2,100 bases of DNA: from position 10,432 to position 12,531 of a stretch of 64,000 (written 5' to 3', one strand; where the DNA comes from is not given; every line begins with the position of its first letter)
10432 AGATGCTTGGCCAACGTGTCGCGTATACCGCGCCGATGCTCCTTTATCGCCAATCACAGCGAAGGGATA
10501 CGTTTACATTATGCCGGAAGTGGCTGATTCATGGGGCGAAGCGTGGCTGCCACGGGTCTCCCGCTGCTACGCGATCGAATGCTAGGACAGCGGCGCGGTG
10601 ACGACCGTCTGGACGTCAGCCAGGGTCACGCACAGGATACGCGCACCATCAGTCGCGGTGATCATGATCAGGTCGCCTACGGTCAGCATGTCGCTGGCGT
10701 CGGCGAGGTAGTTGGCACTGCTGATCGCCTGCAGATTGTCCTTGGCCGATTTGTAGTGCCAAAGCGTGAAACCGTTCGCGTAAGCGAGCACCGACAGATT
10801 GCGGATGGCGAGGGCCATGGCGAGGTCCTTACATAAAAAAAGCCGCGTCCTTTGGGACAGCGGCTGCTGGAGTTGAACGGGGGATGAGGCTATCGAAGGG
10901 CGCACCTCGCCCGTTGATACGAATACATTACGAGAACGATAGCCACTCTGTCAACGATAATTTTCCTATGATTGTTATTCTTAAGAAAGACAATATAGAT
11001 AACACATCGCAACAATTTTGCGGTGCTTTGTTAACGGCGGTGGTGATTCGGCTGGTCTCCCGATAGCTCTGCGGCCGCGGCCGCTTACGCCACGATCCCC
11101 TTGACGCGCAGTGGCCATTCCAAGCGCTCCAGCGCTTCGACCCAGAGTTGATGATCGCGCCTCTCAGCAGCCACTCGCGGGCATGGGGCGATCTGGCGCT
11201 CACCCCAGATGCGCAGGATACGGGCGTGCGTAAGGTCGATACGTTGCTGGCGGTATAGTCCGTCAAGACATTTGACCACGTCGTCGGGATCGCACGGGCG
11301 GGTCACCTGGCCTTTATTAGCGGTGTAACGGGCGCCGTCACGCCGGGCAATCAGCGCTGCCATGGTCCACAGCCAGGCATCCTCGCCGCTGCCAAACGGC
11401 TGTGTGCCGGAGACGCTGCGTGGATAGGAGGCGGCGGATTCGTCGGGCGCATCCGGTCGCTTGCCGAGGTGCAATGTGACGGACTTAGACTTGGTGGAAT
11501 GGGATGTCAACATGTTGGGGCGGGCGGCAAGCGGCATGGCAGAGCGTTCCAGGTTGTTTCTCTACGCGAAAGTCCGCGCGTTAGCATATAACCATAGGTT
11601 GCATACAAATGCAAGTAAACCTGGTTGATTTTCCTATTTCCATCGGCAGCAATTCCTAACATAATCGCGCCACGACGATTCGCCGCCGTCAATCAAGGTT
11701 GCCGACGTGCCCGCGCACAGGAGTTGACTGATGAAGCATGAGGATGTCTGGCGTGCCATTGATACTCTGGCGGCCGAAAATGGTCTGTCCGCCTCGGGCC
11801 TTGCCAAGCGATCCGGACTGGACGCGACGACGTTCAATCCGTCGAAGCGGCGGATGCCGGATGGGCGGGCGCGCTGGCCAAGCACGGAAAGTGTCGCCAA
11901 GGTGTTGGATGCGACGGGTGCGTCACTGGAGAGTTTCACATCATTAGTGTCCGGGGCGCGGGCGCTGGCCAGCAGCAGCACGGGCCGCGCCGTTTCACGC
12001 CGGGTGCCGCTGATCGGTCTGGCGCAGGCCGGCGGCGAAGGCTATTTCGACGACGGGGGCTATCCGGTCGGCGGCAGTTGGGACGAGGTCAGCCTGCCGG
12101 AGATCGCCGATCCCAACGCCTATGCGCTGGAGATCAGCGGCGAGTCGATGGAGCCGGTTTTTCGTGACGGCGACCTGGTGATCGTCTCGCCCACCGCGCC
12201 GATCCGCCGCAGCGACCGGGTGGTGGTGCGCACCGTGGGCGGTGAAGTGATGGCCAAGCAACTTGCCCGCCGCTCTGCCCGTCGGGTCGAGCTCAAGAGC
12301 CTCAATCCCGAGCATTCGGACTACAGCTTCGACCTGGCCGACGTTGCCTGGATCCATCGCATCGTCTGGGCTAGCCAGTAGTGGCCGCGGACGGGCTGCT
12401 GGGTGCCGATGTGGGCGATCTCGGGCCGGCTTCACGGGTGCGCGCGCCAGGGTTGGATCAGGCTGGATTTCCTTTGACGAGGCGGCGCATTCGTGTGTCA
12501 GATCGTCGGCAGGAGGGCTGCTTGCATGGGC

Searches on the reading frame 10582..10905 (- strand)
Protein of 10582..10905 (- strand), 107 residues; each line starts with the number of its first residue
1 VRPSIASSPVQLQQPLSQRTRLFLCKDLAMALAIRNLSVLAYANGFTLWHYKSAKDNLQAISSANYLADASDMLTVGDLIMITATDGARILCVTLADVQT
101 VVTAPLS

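Call 3: search_protein_families(library=pfam, proteins=[window:10582-10905:-], max_evalue=1)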
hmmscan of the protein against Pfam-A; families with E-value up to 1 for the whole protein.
window:10582-10905:- (107 aa): 2 families
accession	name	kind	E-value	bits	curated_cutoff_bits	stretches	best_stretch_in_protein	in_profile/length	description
PF13360.13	PQQ_2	-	0.13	12.3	27.6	1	16-96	109-187/233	Outer membrane protein assembly factor BamB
PF12671.13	Amidase_6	-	0.19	12.2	23.2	1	41-88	70-117/163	Putative amidase domain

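Call 4: search_protein_families(library=ncbifam, proteins=[window:10582-10905:-], max_evalue=1)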
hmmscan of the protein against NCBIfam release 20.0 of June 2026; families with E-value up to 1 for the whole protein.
window:10582-10905:- (107 aa): 1 family
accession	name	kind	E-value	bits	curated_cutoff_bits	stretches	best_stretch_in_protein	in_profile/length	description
NF009117.0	PRK12468.1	equivalog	0.06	12.1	712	1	14-84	129-200/386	flagellar biosynthesis protein FlhB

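Call 5: search_protein_families(library=phrogs, proteins=[window:10582-10905:-], max_evalue=0.1)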
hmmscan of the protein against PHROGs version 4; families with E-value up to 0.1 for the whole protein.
window:10582-10905:- (107 aa): 1 family
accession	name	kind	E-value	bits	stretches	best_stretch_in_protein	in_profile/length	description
phrog_18004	-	unknown function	2.1e-10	41.7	1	30-94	1-70/92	-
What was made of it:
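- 10582..10818 (-): 78-aa phage-type protein (PHROG 18004), part of the conserved island. It matches PHROG 18004 at E 2.1e-10 (call 5).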

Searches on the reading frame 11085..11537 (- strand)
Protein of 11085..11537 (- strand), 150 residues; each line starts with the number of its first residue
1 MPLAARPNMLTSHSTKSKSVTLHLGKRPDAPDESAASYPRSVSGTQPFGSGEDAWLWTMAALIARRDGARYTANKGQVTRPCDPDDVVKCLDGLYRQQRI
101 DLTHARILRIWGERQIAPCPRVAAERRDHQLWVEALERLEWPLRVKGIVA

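Call 3: search_protein_families(library=pfam, proteins=[window:11085-11537:-], max_evalue=1)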
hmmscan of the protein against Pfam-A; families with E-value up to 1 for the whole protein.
window:11085-11537:- (150 aa): 0 families

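Call 4: search_protein_families(library=ncbifam, proteins=[window:11085-11537:-], max_evalue=1)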
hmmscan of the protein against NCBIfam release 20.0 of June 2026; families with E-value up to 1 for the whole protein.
window:11085-11537:- (150 aa): 0 families

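Call 5: search_protein_families(library=phrogs, proteins=[window:11085-11537:-], max_evalue=0.1)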
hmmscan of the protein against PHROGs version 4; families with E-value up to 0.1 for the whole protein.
window:11085-11537:- (150 aa): 0 families

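Call 74: search_protein_families(library=padloc, proteins=[window:11085-11537:-], max_evalue=0.01)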
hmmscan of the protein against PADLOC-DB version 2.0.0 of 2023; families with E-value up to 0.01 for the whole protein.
window:11085-11537:- (150 aa): 0 families
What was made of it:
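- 11085..11537 (-): 150-aa conserved protein of unknown function, divergent from the S24 repressor gene. It has no Pfam, PHROG or PADLOC match (calls 3, 5, 74).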

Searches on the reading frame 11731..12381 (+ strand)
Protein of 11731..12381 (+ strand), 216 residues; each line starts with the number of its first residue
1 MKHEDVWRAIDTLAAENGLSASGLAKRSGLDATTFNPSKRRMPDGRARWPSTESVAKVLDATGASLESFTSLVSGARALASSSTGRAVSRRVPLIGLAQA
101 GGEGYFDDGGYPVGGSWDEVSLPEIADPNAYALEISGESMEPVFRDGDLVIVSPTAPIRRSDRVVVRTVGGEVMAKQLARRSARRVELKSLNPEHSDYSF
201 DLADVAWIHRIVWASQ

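Call 3: search_protein_families(library=pfam, proteins=[window:11731-12381:+], max_evalue=1)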
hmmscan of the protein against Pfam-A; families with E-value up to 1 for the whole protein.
window:11731-12381:+ (216 aa): 2 families
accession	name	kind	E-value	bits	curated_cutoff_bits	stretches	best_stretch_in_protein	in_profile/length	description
PF00717.28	Peptidase_S24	-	3.6e-22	78.7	23.3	1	93-211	1-115/116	Peptidase S24-like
PF10502.14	Peptidase_S26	-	0.098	13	22.9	1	133-168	26-65/168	Signal peptidase, peptidase S26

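Call 4: search_protein_families(library=ncbifam, proteins=[window:11731-12381:+], max_evalue=1)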
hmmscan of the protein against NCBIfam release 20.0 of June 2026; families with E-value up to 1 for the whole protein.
window:11731-12381:+ (216 aa): 5 families
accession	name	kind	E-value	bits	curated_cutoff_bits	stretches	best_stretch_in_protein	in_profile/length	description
TIGR00498.1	lexA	equivalog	6.5e-08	32.4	110.95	1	76-205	63-189/203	transcriptional repressor LexA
NF007621.2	PRK10276.1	subfamily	4.3e-06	26.7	110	1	130-209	29-107/115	translesion error-prone DNA polymerase V autoproteolytic subunit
TIGR02228.1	sigpep_I_arch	equivalog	0.0022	17.9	51.85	1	133-157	35-60/158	signal peptidase I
TIGR02754.1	sod_Ni_protease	equivalog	0.011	16.2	63.25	1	135-163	3-31/90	nickel-type superoxide dismutase maturation protease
TIGR02227.1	sigpep_I_bact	equivalog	0.043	13.7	47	1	133-166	23-60/162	signal peptidase I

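Call 5: search_protein_families(library=phrogs, proteins=[window:11731-12381:+], max_evalue=0.1)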
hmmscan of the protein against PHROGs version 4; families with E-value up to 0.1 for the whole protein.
window:11731-12381:+ (216 aa): 5 families
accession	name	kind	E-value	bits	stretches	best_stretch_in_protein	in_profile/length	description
phrog_4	-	transcription regulation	3.7e-28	99.6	1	14-215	144-336/400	transcriptional repressor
phrog_6201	-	transcription regulation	4.1e-08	34.2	1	132-214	30-114/121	CI-like repressor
phrog_8558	-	unknown function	5.3e-08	34.1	1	128-199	18-93/114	-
phrog_811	-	DNA, RNA and nucleotide metabolism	2.8e-05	24.7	1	129-199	47-115/140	UmuD-like protein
phrog_4583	-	transcription regulation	0.0011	20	1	6-66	11-69/81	transcriptional repressor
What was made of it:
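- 11731..12381 (+): CI/LexA-like S24 self-cleaving repressor. It matches Pfam Peptidase_S24 at E 3.6e-22 and PHROG 4 'transcriptional repressor' at E 3.7e-28 (calls 3, 5).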

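Call 74: search_protein_families(library=padloc, proteins=[window:11731-12381:+], max_evalue=0.01)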
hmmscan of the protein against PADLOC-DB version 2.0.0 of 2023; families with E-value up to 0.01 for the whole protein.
window:11731-12381:+ (216 aa): 0 families
